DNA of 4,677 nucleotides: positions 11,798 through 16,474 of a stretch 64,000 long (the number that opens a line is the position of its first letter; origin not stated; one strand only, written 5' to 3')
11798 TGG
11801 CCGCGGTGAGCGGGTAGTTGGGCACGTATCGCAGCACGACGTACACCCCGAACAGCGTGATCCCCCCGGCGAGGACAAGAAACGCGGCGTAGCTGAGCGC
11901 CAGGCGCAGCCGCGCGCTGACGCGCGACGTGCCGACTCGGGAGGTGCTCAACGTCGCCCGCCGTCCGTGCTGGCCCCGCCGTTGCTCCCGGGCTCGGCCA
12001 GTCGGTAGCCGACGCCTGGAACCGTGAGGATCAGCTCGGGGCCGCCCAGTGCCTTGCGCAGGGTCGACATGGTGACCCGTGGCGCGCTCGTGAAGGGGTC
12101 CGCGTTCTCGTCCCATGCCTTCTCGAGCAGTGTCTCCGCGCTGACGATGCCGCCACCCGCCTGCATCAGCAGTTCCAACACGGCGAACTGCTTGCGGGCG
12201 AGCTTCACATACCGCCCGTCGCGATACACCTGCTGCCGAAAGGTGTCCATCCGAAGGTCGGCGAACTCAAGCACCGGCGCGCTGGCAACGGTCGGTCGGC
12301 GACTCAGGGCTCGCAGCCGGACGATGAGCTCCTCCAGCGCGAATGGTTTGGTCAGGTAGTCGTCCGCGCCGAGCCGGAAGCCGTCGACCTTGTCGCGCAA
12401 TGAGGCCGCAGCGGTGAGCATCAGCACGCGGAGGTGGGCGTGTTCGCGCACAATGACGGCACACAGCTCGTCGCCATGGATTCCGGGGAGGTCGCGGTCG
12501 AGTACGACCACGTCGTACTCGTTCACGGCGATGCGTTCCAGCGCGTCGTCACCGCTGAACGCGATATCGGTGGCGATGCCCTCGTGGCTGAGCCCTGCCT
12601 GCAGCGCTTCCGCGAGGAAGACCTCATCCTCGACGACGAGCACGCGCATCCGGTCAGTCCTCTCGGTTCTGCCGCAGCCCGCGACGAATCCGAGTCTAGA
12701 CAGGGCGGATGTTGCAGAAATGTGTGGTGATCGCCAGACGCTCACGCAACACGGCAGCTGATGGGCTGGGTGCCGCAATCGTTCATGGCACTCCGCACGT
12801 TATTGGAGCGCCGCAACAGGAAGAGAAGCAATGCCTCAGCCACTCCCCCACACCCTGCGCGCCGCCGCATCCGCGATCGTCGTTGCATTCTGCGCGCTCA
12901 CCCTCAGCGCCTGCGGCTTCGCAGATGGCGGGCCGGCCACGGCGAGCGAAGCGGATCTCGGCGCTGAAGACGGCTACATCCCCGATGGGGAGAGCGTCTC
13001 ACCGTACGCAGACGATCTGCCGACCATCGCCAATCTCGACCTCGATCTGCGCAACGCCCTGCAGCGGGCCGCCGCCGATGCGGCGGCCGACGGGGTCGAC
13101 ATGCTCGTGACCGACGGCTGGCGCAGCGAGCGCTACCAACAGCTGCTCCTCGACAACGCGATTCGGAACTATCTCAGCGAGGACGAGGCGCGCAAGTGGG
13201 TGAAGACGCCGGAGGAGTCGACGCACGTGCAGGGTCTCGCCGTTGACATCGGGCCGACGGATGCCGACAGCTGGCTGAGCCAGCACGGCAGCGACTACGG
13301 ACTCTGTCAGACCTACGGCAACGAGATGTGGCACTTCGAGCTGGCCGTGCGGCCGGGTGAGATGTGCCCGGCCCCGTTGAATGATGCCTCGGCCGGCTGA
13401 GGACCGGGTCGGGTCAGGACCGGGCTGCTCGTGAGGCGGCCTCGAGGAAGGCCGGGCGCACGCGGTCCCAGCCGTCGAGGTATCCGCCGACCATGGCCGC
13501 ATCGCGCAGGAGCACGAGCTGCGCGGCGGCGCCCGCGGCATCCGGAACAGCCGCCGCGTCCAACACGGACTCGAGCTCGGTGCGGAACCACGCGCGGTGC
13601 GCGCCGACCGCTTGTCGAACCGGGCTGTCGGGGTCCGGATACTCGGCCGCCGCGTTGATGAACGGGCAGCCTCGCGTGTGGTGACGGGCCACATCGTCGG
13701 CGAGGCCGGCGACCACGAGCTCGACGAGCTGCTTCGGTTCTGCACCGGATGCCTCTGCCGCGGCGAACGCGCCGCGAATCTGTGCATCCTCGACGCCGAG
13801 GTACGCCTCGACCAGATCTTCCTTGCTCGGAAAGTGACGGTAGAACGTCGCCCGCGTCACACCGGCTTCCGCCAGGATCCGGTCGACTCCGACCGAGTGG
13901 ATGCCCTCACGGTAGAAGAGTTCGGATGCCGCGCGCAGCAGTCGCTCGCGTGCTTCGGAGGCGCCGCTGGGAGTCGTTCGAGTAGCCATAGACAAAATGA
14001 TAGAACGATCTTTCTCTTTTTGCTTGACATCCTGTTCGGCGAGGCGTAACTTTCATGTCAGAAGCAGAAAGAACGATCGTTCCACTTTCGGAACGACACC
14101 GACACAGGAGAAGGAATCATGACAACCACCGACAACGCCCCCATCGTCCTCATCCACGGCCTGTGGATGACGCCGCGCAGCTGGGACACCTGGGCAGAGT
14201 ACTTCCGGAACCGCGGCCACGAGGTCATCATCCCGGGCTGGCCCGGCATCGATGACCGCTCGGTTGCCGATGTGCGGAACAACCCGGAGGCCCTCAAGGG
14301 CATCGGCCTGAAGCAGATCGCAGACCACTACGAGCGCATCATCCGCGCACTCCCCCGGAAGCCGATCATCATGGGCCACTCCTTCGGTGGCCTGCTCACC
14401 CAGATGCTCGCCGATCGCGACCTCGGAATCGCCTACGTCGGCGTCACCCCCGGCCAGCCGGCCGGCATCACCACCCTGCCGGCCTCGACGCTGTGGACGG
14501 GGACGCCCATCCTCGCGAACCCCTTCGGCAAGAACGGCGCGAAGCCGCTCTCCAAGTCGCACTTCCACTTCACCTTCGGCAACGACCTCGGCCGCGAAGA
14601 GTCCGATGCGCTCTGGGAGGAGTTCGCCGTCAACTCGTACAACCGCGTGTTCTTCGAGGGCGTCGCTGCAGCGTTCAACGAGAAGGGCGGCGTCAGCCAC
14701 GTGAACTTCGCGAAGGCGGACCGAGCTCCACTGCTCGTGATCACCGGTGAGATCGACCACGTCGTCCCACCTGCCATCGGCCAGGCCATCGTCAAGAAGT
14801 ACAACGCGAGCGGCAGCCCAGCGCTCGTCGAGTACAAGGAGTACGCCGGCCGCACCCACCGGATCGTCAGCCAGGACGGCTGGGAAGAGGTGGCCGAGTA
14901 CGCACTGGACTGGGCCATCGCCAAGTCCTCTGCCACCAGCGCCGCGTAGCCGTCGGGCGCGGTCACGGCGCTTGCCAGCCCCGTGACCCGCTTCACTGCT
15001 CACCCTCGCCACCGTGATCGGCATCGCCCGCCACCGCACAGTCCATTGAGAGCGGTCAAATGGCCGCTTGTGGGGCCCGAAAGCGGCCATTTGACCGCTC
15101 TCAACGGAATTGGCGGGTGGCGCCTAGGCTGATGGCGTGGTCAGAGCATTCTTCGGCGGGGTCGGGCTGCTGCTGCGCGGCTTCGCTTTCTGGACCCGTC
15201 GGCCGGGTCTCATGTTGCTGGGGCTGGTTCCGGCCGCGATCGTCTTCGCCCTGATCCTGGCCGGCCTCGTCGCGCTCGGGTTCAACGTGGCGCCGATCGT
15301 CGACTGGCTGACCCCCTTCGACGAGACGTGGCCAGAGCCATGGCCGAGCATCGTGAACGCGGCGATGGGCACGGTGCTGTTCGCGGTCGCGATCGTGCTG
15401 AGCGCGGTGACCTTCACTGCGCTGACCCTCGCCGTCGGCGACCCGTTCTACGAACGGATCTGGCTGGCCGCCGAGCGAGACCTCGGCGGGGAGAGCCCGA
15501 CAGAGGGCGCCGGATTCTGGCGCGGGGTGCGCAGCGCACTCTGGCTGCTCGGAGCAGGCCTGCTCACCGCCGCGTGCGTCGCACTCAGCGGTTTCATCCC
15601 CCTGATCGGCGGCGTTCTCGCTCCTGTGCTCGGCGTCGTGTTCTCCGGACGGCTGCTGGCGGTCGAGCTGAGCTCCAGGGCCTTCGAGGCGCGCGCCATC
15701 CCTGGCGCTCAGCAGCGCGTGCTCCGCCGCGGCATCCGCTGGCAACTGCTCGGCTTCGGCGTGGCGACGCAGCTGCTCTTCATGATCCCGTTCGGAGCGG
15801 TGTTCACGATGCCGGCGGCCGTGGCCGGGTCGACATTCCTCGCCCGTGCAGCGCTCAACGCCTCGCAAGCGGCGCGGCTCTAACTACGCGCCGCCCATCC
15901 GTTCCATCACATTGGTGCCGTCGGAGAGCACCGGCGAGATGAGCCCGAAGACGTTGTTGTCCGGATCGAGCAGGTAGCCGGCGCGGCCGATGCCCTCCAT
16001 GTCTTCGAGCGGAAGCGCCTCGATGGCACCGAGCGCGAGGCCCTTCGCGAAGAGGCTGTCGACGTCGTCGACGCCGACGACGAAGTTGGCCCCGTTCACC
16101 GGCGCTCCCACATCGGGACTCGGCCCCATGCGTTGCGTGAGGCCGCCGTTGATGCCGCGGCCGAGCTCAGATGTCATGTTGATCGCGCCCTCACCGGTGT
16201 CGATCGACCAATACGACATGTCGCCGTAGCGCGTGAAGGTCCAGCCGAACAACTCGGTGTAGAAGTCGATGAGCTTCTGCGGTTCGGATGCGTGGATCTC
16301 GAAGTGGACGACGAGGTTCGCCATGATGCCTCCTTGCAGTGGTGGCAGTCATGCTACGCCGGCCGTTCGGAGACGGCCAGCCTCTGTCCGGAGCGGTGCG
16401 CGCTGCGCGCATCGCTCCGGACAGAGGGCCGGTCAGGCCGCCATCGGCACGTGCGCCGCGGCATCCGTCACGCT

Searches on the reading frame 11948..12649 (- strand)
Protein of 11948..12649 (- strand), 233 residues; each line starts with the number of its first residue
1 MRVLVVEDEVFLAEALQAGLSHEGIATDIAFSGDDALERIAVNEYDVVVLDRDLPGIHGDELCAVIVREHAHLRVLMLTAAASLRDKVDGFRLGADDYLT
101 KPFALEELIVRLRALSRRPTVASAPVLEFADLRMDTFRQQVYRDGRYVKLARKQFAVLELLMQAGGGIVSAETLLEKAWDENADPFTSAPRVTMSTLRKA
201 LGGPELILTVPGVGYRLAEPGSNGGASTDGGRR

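Call 75: search_protein_families(library=pfam, proteins=[window:11948-12649:-], max_evalue=0.00001)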
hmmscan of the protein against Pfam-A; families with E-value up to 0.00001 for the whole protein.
window:11948-12649:- (233 aa): 2 families
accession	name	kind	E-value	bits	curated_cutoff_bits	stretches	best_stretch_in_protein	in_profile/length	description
PF00072.30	Response_reg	-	3e-25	89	30.2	1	3-112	1-110/111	Response regulator receiver domain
PF00486.34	Trans_reg_C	-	7.9e-17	61.5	26.2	1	146-217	2-77/77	Transcriptional regulatory protein, C terminal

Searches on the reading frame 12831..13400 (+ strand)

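Call 75: search_protein_families(library=pfam, proteins=[window:12831-13400:+], max_evalue=0.00001)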
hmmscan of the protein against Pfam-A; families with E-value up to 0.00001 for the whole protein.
window:12831-13400:+ (189 aa): 1 family
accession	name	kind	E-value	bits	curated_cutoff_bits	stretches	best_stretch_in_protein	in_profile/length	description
PF02557.22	VanY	-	1.2e-11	45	25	1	69-172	4-107/132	D-alanyl-D-alanine carboxypeptidase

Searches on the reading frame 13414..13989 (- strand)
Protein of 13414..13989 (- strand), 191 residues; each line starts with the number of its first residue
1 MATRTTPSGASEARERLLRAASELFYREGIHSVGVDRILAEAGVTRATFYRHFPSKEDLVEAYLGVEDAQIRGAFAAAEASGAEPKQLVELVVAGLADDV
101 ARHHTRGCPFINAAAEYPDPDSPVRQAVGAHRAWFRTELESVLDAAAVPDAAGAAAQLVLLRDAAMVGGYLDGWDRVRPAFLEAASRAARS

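Call 75: search_protein_families(library=pfam, proteins=[window:13414-13989:-], max_evalue=0.00001)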
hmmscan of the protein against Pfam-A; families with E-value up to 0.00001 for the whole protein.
window:13414-13989:- (191 aa): 2 families
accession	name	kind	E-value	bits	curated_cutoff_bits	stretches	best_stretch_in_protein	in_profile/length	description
PF00440.29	TetR_N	-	6.3e-18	64.7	24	1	17-62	1-46/47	Bacterial regulatory proteins, tetR family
PF16925.10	TetR_C_13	-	2.3e-07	31.6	27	1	102-147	19-64/109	Tetracyclin repressor-like, C-terminal domain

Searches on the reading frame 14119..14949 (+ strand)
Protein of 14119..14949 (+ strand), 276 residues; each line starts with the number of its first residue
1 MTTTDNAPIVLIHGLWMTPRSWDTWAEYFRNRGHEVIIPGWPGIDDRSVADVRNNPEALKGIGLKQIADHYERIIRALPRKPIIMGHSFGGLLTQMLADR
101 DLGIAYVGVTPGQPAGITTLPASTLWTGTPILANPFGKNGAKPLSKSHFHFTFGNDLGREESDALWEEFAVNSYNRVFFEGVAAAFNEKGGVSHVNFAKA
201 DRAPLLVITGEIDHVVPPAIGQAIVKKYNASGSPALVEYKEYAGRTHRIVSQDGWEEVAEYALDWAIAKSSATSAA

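Call 75: search_protein_families(library=pfam, proteins=[window:14119-14949:+], max_evalue=0.00001)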
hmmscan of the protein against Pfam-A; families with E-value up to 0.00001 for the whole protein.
window:14119-14949:+ (276 aa): 4 families
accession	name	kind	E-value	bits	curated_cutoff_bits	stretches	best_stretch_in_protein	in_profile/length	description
PF12697.13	Abhydrolase_6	-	1.6e-17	65.3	26.3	1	9-260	1-216/217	Alpha/beta hydrolase family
PF00561.26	Abhydrolase_1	-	7.2e-12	45.9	25.8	1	8-100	2-89/245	alpha/beta hydrolase fold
PF00326.27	Peptidase_S9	-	2.2e-06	27.7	22.6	0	192-266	135-206/213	Prolyl oligopeptidase family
PF12146.15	Hydrolase_4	-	2.3e-06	27.5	27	0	198-250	187-235/239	Serine aminopeptidase, S33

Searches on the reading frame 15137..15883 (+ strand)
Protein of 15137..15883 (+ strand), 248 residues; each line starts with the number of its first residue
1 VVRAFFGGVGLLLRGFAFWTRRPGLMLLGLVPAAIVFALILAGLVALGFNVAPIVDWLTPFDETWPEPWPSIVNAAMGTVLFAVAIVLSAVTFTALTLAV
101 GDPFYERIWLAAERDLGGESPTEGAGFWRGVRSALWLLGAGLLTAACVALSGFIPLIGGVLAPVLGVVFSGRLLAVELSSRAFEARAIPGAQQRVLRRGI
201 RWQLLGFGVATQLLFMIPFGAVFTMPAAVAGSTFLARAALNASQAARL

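Call 75: search_protein_families(library=pfam, proteins=[window:15137-15883:+], max_evalue=0.00001)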
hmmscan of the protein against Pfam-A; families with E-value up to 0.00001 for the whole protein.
window:15137-15883:+ (248 aa): 1 family
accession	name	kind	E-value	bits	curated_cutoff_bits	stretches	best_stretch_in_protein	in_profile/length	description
PF07264.17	EI24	-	1.5e-31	110.5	32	1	12-226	2-199/199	Sulfate transporter CysZ/Etoposide-induced protein 2.4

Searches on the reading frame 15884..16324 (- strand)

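Call 75: search_protein_families(library=pfam, proteins=[window:15884-16324:-], max_evalue=0.00001)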
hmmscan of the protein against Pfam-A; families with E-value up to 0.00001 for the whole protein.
window:15884-16324:- (146 aa): 2 families
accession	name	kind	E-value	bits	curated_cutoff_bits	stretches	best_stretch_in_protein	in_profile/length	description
PF00903.31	Glyoxalase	-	3.7e-09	37.5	20.6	1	6-126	3-119/121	Glyoxalase/Bleomycin resistance protein/Dioxygenase superfamily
PF18029.7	Glyoxalase_6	-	1.5e-06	29.3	23.6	1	10-128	4-105/106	Glyoxalase-like domain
